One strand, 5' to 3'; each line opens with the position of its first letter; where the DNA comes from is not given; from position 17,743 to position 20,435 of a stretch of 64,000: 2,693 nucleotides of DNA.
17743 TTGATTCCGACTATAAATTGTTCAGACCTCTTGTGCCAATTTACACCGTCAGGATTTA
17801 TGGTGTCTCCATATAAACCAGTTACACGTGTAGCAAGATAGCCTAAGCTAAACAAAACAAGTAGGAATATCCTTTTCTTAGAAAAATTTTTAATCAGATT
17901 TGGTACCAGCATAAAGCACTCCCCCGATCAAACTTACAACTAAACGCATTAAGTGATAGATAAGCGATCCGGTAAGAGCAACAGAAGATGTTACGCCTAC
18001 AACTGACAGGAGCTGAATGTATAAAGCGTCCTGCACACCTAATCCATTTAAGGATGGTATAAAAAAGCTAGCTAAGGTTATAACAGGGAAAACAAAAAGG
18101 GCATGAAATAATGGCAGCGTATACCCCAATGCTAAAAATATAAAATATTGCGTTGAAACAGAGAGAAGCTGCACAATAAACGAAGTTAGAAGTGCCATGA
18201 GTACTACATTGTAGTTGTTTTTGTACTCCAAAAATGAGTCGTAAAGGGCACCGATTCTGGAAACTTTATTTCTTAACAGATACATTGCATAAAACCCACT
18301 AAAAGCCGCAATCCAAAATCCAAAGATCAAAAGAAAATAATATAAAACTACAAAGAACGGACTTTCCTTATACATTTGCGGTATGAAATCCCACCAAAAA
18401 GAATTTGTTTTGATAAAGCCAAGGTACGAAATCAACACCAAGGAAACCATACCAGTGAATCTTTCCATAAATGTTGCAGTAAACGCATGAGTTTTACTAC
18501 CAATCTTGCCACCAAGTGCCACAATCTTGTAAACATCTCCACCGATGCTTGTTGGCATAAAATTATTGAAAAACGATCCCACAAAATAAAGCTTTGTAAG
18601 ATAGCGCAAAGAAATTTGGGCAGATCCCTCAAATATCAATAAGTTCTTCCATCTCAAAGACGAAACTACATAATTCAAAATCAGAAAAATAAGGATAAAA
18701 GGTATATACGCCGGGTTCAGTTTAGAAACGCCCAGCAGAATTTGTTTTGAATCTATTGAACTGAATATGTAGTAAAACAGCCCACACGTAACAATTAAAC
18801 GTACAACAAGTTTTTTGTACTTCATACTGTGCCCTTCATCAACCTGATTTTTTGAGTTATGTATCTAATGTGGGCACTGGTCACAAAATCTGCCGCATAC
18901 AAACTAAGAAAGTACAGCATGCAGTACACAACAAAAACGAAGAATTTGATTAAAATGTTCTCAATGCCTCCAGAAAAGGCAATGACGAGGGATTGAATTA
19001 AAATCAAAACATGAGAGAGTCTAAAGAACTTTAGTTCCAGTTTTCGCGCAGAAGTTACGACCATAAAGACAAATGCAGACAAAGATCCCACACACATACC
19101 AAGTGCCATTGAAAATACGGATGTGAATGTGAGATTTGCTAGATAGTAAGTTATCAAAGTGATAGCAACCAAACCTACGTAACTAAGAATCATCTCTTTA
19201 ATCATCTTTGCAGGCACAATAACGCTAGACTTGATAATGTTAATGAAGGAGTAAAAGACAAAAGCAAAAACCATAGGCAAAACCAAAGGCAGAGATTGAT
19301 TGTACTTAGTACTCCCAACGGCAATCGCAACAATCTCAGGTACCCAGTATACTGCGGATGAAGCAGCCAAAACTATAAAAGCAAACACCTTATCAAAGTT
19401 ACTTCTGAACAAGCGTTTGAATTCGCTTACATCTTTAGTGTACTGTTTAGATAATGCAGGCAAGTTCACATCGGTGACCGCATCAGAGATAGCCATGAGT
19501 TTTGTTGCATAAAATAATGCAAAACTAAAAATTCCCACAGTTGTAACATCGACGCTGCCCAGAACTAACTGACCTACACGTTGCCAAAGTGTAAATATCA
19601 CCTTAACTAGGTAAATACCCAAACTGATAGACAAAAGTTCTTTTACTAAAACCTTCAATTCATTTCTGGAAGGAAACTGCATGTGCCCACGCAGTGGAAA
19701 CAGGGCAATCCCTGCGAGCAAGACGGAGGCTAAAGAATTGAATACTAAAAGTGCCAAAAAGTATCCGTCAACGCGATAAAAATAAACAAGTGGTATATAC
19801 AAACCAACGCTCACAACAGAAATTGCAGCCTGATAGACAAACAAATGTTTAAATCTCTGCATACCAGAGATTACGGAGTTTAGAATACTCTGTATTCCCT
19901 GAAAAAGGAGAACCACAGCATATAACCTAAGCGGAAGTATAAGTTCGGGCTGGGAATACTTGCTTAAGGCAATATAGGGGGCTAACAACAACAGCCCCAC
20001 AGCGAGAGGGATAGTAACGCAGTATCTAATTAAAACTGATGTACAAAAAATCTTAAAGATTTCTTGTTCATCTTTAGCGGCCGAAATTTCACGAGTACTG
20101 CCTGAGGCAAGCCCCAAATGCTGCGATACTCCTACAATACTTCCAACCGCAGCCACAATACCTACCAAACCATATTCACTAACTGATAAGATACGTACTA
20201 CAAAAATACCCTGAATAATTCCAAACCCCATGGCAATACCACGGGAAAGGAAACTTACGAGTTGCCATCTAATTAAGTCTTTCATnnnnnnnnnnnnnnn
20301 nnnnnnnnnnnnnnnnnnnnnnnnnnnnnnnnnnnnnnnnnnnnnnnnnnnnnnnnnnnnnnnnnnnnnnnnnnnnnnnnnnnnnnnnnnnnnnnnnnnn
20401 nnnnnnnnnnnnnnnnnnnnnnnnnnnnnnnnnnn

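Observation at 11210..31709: Repeated 'three-component' glycosylation modules (GtrB/DPM1-like GT2 + GtrA/flippase + GT-C)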

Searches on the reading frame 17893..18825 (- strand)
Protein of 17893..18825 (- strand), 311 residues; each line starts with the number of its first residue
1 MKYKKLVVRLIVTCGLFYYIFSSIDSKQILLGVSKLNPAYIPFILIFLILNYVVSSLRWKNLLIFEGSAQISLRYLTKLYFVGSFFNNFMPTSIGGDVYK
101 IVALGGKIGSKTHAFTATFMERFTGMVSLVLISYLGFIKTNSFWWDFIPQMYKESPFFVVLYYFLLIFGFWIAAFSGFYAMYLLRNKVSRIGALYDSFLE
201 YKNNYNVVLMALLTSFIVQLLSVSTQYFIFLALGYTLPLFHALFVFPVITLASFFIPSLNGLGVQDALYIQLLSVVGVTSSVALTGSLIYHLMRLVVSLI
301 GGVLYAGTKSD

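Call 3: search_protein_families(library=pfam, proteins=[window:17893-18825:-], max_evalue=0.01)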
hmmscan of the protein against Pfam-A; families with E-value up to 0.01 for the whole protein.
window:17893-18825:- (311 aa): 1 family
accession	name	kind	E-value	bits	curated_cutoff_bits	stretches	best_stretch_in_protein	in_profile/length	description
PF03706.18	LPG_synthase_TM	-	2.4e-41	142.6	33.4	1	7-301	2-302/302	Lysylphosphatidylglycerol synthase TM region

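Call 53: search_protein_families(library=ncbifam, proteins=[window:17893-18825:-], max_evalue=0.001)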
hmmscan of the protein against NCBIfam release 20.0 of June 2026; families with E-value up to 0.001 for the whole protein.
window:17893-18825:- (311 aa): 2 families
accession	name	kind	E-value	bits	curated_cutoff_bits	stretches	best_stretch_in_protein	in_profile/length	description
TIGR00374.1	TIGR00374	subfamily_domain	3.2e-20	72.8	43.2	1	19-296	10-300/323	flippase-like domain-containing protein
TIGR03476.1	HpnL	subfamily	2.9e-08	33.4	195.65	1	10-289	9-298/318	putative membrane protein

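Call 76: search_solved_structures(query=window:17893-18825:-, max_evalue=1)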
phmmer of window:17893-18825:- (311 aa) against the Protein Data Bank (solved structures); distinct sequences matched with E-value up to 1: 0.

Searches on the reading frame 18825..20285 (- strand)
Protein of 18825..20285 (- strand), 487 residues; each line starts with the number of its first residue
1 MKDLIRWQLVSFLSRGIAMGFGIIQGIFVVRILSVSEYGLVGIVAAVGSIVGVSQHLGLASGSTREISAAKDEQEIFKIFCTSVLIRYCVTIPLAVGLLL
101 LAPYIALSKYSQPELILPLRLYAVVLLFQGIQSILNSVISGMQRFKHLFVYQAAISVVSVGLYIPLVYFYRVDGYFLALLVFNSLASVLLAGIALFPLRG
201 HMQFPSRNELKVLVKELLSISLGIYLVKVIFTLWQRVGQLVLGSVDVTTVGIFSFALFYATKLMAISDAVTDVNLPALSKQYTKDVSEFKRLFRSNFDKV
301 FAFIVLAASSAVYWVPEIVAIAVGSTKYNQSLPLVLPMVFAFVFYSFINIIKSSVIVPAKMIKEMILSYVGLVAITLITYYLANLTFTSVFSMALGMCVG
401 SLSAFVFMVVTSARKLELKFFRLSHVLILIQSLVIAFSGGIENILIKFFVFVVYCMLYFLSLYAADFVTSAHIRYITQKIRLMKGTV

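Call 3: search_protein_families(library=pfam, proteins=[window:18825-20285:-], max_evalue=0.01)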
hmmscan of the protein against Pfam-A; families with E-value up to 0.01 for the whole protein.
window:18825-20285:- (487 aa): 2 families
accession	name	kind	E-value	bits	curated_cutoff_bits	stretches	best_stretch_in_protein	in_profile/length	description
PF13440.11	Polysacc_synt_3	-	3.1e-19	69.8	23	1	29-325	2-286/293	Polysaccharide biosynthesis protein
PF01943.22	Polysacc_synt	-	2.7e-14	53.7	28.2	1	9-280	6-272/274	Polysaccharide biosynthesis protein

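Call 53: search_protein_families(library=ncbifam, proteins=[window:18825-20285:-], max_evalue=0.001)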
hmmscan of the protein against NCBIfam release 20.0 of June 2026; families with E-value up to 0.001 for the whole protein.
window:18825-20285:- (487 aa): 1 family
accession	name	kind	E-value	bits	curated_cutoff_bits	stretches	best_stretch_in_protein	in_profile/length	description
NF058658.1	Oglyco_Wzx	exception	9.5e-06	24.9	720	1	11-478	17-477/478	O-glycosylation flippase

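Call 77: search_solved_structures(query=window:18825-20285:-, max_evalue=1)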
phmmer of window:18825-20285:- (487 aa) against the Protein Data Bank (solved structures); distinct sequences matched with E-value up to 1: 0.
